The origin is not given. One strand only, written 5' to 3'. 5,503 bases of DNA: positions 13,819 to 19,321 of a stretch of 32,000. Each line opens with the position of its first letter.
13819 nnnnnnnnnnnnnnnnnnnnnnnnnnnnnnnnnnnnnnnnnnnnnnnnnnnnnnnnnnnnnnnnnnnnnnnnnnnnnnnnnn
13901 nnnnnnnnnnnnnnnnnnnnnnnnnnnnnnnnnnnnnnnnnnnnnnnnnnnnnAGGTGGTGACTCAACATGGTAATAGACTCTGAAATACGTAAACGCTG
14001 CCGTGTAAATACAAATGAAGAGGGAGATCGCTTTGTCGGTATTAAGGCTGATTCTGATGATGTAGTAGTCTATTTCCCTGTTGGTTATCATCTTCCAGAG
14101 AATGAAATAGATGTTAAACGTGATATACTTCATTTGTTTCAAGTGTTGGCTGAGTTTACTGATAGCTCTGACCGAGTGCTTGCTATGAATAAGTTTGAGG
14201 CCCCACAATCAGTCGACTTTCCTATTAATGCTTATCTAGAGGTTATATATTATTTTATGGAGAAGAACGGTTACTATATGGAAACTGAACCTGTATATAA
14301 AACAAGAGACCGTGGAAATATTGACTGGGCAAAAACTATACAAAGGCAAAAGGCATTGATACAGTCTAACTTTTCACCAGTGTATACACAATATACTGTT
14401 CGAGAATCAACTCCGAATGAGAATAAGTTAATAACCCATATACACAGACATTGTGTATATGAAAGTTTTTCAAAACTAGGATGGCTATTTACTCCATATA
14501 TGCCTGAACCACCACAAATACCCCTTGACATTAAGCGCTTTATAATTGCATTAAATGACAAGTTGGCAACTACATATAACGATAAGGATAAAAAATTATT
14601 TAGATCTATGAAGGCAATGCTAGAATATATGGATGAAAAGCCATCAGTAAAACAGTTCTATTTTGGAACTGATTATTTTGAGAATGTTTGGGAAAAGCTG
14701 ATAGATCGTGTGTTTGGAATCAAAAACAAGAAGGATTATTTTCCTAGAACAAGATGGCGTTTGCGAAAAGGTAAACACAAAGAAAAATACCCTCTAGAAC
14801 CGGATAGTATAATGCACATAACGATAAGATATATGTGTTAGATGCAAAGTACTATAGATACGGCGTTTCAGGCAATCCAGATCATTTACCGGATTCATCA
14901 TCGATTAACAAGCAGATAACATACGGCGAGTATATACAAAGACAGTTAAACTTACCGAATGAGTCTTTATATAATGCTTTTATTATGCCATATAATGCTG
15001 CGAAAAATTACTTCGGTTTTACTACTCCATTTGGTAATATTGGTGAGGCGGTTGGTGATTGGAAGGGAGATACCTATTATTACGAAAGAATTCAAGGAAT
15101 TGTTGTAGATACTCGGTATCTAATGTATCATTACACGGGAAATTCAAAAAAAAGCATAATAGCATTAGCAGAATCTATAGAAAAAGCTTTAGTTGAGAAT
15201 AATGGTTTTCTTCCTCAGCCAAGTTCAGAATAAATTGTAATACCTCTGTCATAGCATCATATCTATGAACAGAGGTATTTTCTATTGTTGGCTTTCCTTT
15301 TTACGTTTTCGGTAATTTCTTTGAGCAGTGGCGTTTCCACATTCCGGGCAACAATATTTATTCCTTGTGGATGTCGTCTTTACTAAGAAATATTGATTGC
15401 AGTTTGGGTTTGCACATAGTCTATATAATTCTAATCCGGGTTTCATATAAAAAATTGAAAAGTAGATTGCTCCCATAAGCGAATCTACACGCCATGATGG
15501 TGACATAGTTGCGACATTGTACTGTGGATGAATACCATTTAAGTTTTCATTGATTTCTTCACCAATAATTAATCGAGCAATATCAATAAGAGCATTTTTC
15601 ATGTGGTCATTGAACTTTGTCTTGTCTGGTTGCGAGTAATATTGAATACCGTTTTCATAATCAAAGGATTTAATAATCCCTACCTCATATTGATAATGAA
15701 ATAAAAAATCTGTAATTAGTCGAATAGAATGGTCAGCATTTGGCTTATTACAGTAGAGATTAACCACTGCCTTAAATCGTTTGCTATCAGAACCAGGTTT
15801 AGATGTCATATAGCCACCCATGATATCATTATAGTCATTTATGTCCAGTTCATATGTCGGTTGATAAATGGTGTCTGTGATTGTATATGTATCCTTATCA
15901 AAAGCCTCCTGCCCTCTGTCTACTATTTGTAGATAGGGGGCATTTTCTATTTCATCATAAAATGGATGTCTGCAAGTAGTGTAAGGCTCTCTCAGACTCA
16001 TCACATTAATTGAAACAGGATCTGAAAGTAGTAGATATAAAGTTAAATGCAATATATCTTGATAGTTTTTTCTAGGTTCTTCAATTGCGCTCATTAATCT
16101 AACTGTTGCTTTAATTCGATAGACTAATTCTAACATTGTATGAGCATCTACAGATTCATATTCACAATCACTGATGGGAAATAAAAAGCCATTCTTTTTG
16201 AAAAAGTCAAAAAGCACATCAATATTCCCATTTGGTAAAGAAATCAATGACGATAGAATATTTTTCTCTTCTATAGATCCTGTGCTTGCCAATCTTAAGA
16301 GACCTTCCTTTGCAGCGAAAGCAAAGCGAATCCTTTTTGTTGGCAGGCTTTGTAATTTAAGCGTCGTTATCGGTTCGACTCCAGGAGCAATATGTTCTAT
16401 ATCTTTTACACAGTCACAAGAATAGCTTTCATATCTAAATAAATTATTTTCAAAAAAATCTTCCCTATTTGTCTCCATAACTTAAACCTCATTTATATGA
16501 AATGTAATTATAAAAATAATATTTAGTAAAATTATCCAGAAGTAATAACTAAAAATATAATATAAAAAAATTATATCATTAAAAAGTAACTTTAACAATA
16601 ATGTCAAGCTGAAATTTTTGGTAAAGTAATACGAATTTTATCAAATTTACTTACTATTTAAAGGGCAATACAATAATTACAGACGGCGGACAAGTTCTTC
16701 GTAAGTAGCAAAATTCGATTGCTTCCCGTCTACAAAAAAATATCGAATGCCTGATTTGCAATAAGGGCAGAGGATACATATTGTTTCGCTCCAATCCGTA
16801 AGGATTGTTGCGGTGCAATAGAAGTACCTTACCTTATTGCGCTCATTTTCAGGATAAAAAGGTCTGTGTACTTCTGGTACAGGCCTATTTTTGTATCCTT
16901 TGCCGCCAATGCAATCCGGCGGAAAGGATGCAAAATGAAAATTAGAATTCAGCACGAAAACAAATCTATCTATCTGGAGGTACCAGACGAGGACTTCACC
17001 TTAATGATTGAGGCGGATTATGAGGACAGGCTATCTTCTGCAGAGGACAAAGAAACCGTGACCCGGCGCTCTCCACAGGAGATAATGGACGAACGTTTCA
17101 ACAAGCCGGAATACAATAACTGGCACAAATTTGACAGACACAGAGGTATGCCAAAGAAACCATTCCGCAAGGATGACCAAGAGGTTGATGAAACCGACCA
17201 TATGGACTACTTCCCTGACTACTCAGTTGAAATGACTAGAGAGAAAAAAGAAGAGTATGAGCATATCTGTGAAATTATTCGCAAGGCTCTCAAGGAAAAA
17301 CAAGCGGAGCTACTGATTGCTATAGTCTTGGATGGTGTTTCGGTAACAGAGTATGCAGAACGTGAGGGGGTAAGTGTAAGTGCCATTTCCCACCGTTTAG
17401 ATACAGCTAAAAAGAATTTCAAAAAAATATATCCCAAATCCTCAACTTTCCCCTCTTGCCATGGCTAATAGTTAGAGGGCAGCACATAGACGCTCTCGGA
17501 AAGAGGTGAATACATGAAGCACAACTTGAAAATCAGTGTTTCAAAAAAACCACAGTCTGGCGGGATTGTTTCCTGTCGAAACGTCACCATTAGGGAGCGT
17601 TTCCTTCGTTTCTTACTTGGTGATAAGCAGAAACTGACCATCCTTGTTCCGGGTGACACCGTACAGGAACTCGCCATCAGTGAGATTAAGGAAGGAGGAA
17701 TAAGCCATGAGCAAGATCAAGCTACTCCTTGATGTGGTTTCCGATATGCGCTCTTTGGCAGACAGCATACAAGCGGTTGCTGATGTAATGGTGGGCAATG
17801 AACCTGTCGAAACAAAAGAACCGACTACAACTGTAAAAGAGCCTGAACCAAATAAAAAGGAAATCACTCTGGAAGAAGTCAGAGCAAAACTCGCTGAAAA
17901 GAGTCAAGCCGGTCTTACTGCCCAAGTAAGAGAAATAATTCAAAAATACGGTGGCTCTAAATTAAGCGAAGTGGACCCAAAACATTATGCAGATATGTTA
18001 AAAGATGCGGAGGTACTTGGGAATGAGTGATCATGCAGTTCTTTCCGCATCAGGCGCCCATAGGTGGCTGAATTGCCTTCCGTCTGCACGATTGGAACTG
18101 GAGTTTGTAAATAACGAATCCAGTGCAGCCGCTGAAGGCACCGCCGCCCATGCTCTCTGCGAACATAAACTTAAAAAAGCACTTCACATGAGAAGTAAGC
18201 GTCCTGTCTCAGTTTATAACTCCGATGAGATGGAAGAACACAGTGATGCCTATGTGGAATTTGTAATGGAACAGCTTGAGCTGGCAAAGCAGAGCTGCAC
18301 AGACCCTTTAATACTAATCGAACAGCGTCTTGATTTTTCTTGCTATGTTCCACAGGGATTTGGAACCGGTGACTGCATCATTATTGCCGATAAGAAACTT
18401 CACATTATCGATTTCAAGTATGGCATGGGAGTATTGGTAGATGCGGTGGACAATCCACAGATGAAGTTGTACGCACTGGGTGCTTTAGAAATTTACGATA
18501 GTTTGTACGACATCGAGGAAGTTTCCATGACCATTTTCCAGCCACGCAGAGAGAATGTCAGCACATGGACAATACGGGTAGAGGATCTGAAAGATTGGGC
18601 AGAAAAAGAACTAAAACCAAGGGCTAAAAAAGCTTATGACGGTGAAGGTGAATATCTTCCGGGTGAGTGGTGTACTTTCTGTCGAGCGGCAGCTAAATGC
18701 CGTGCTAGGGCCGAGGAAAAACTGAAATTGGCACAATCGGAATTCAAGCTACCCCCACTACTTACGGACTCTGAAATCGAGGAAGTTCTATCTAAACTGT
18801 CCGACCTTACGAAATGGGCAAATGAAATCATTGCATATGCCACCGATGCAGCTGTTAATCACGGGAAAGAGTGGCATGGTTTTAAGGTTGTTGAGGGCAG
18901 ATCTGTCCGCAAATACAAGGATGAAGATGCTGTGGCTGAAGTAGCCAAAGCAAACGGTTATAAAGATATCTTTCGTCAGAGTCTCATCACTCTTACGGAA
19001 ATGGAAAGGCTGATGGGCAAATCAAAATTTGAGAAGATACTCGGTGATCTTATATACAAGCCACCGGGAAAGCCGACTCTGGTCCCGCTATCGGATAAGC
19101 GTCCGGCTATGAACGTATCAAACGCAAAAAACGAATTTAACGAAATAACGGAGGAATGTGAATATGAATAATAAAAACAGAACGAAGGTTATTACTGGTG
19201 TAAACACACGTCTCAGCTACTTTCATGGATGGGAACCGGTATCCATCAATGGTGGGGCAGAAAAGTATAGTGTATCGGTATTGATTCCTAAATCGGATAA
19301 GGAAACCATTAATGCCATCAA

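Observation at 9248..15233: Uncharacterised variant of a BsuMI/LlaJI-type R-M system: controller + twin amino-MTases + three-part McrBC-like restriction complex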

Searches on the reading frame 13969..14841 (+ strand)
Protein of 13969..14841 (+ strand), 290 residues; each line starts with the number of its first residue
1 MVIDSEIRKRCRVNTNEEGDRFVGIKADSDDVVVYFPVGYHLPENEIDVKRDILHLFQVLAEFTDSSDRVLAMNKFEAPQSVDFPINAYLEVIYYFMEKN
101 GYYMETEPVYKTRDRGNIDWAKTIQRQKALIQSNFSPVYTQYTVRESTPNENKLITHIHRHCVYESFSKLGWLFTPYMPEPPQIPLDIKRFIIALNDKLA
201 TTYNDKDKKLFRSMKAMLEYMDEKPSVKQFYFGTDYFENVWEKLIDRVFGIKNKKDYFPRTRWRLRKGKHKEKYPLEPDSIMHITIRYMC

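Call 3: search_protein_families(library=pfam, proteins=[window:13969-14841:+], max_evalue=0.01)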
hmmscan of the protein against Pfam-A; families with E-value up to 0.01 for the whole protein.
window:13969-14841:+ (290 aa): 1 family
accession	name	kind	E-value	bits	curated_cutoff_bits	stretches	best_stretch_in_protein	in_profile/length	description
PF09563.16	RE_LlaJI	-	5.7e-23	82.1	23.6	1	22-284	1-274/365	LlaJI restriction endonuclease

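Call 4: search_protein_families(library=ncbifam, proteins=[window:13969-14841:+], max_evalue=0.01)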
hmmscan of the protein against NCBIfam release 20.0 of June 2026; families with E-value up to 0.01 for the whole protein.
window:13969-14841:+ (290 aa): 0 families

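Call 5: search_protein_families(library=padloc, proteins=[window:13969-14841:+], max_evalue=0.01)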
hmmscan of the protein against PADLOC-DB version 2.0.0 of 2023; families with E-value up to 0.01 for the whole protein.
window:13969-14841:+ (290 aa): 2 families
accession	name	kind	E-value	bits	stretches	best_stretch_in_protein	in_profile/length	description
PDLC03549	REase_II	-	8.2e-117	388.7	1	4-283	4-282/414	Type II restriction enzyme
PDLC03447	REase_II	-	4.8e-05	20.5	1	22-250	81-315/490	Type II restriction enzyme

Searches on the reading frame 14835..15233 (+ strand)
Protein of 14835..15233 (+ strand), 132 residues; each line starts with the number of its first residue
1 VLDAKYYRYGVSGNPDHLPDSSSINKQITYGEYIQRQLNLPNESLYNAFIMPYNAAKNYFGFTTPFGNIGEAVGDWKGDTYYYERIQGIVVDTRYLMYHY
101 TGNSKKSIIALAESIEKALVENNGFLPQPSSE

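Call 3: search_protein_families(library=pfam, proteins=[window:14835-15233:+], max_evalue=0.01)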
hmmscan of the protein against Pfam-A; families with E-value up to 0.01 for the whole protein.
window:14835-15233:+ (132 aa): 1 family
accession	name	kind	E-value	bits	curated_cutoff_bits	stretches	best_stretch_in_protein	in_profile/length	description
PF09563.16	RE_LlaJI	-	0.0002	21.1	23.6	1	1-61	283-342/365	LlaJI restriction endonuclease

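Call 4: search_protein_families(library=ncbifam, proteins=[window:14835-15233:+], max_evalue=0.01)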
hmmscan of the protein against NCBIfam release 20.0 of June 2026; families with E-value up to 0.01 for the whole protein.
window:14835-15233:+ (132 aa): 0 families

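Call 5: search_protein_families(library=padloc, proteins=[window:14835-15233:+], max_evalue=0.01)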
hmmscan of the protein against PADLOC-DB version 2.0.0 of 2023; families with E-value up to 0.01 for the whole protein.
window:14835-15233:+ (132 aa): 1 family
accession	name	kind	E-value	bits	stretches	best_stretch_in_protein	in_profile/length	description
PDLC03549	REase_II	-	6.9e-36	122.2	1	2-117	290-411/414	Type II restriction enzyme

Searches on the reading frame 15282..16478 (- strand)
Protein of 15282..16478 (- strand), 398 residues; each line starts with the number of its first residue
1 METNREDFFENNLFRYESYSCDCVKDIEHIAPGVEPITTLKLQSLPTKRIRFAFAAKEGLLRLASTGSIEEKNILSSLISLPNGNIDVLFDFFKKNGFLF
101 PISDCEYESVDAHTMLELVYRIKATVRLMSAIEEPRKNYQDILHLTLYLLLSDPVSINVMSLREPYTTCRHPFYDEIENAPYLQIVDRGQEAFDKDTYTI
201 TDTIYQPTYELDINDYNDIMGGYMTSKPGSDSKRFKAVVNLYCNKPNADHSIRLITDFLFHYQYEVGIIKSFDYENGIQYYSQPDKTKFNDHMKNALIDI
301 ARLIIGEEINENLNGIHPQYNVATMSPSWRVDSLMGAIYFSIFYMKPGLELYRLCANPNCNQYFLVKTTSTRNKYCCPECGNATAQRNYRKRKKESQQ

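Call 3: search_protein_families(library=pfam, proteins=[window:15282-16478:-], max_evalue=0.01)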
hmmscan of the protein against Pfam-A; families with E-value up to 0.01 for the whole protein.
window:15282-16478:- (398 aa): 1 family
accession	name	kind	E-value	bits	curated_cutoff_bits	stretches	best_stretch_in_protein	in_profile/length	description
PF11706.13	zf-CGNR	-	7.9e-07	29.2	24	1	353-393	3-44/44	CGNR zinc finger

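Call 4: search_protein_families(library=ncbifam, proteins=[window:15282-16478:-], max_evalue=0.01)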
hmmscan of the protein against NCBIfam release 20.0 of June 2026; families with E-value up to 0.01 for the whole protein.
window:15282-16478:- (398 aa): 0 families

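Call 5: search_protein_families(library=padloc, proteins=[window:15282-16478:-], max_evalue=0.01)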
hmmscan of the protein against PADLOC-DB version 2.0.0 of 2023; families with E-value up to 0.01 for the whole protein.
window:15282-16478:- (398 aa): 0 families

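Call 32: search_protein_families(library=phrogs, proteins=[window:15282-16478:-], max_evalue=0.00001)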
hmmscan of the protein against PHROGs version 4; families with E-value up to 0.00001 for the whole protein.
window:15282-16478:- (398 aa): 1 family
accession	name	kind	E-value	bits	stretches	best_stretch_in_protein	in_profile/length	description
phrog_30403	-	unknown function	3.9e-50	172.2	1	37-396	34-396/397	-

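Call 91: find_homologous_proteins(query=window:15282-16478:-, max_evalue=0.001)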
Query window:15282-16478:- (398 aa): 381 proteins with E <= 0.001 among 1824 candidates; the best 120 are listed.
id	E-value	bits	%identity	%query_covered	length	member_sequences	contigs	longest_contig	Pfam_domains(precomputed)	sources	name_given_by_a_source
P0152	5.2e-251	850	92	100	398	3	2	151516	PF11706.14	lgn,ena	-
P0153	1.3e-245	833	90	100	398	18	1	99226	PF11706.14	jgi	jgi:hypothetical protein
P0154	5.4e-244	827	89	100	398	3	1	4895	PF11706.14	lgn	-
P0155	1.2e-237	806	87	100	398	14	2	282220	PF11706.14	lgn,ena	-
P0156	5.8e-236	801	87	100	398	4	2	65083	PF11706.14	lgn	-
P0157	3.9e-222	755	82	100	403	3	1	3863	PF11706.14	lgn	-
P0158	6.5e-218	741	80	100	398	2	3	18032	PF11706.14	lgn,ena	-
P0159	9.5e-187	639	70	100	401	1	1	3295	PF11706.14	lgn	-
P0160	1.2e-181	622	67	100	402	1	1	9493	PF11706.14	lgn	-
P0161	2.1e-178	611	65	100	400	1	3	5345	PF11706.14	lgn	-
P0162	3.3e-177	607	66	100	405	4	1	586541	PF11706.14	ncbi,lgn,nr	ncbi:CGNR zinc finger domain-containing protein [Clostridium botulinum]|nr:CGNR zinc finger domain-c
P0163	6.0e-174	597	69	93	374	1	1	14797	PF11706.14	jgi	-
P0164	5.4e-153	528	59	100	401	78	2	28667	PF11706.14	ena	-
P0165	1.2e-152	527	60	97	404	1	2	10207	PF11706.14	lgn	-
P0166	1.0e-147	510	58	99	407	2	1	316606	PF11706.14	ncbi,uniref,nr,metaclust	ncbi:CGNR zinc finger domain-containing protein [Clostridium beijerinckii]|uniref:CGNR zinc finger d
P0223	2.3e-118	414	49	99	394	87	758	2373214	PF11706.14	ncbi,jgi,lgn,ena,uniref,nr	ncbi:CGNR zinc finger domain-containing protein [Desulfotomaculum sp. OF05-3]|jgi:hypothetical prote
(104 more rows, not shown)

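Call 92: find_encoding_contigs(protein=P0223, flank=7000, max_places=3)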
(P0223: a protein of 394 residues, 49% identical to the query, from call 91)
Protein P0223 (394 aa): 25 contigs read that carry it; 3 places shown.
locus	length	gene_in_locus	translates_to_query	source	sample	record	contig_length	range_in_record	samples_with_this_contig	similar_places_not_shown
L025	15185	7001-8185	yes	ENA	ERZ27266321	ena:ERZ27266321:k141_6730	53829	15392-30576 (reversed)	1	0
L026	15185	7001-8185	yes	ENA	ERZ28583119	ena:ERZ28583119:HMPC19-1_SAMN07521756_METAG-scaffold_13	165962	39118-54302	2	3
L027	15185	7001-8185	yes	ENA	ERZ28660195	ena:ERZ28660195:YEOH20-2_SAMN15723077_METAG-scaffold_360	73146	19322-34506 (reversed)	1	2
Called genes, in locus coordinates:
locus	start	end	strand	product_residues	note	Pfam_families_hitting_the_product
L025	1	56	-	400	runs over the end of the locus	PF01546:Peptidase_M20, PF07687:M20_dimer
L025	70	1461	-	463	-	PF03606:DcuC, PF02667:SCFA_trans (weak), PF03553:Na_H_antiporter (weak), PF03806:ABG_transport (weak)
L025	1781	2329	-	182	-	PF00149:Metallophos, PF12850:Metallophos_2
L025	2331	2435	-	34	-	-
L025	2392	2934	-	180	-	PF00583:Acetyltransf_1, PF13302:Acetyltransf_3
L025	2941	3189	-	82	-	-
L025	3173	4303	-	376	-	PF02661:Fic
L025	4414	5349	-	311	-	PF07751:Abi_2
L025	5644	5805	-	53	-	-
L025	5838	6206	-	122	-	PF02452:PemK_toxin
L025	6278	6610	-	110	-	-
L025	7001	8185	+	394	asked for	PF11706:zf-CGNR (weak)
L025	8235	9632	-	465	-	PF09563:RE_LlaJI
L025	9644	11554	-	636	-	PF07728:AAA_5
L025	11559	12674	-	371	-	PF00145:DNA_methylase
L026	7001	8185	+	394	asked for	PF11706:zf-CGNR (weak)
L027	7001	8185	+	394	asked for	PF11706:zf-CGNR (weak)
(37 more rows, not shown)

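Call 93: find_encoding_contigs(protein=P0162, flank=7000, max_places=2)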
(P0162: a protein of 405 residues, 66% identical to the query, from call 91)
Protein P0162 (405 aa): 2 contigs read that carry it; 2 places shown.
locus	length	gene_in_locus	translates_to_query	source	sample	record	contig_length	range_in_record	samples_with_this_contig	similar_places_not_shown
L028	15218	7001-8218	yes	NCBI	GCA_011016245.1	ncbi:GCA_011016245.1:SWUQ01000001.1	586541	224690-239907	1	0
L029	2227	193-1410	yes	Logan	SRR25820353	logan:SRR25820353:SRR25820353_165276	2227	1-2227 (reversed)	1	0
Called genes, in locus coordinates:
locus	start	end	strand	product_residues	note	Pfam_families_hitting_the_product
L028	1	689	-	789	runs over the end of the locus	PF05272:VapE-like_dom, PF19263:DUF5906 (weak)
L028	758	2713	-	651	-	PF00476:DNA_pol_A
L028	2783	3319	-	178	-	PF10991:Enc34_ssDNA-bd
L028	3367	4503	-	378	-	PF10926:DUF2800, PF12705:PDDEXK_1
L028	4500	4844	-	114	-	-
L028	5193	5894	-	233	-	PF08346:AntA, PF03374:ANT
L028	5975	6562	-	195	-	PF04545:Sigma70_r4 (weak)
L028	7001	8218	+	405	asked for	PF11706:zf-CGNR (weak)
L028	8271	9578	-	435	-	PF09563:RE_LlaJI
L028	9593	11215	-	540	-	PF07728:AAA_5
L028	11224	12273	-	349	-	PF02086:MethyltransfD12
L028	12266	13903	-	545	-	PF02384:N6_Mtase, PF07669:Eco57I, PF12950:TaqI_C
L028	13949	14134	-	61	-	PF02604:PhdYeFM_antitox (weak)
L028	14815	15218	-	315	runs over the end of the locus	PF05066:HARE-HTH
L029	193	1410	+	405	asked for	PF11706:zf-CGNR (weak)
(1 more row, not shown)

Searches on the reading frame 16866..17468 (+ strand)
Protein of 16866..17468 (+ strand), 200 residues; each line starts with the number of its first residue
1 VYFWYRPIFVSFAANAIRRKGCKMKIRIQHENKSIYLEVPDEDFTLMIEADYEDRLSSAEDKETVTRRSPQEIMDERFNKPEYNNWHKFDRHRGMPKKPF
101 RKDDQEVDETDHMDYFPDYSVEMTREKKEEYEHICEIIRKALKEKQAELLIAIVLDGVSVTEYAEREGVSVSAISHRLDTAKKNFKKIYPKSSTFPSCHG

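Call 31: search_protein_families(library=pfam, proteins=[window:16866-17468:+], max_evalue=0.001)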
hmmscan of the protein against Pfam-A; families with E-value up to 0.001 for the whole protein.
window:16866-17468:+ (200 aa): 2 families
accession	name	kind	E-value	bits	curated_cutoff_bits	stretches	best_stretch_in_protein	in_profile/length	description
PF08281.18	Sigma70_r4_2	-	0.00012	22.1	25.7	1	141-183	10-52/54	Sigma-70, region 4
PF07638.17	Sigma70_ECF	-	0.00043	20.7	21.1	1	115-185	117-179/185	ECF sigma factor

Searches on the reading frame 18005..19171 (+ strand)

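Call 31: search_protein_families(library=pfam, proteins=[window:18005-19171:+], max_evalue=0.001)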
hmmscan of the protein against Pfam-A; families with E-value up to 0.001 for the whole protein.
window:18005-19171:+ (388 aa): 2 families
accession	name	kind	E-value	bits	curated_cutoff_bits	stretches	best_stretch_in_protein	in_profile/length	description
PF10926.14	DUF2800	-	3.5e-167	556.6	21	1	10-367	1-368/368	Protein of unknown function (DUF2800)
PF12705.13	PDDEXK_1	-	2.1e-08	34.9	22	1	13-233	2-247/247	PD-(D/E)XK nuclease superfamily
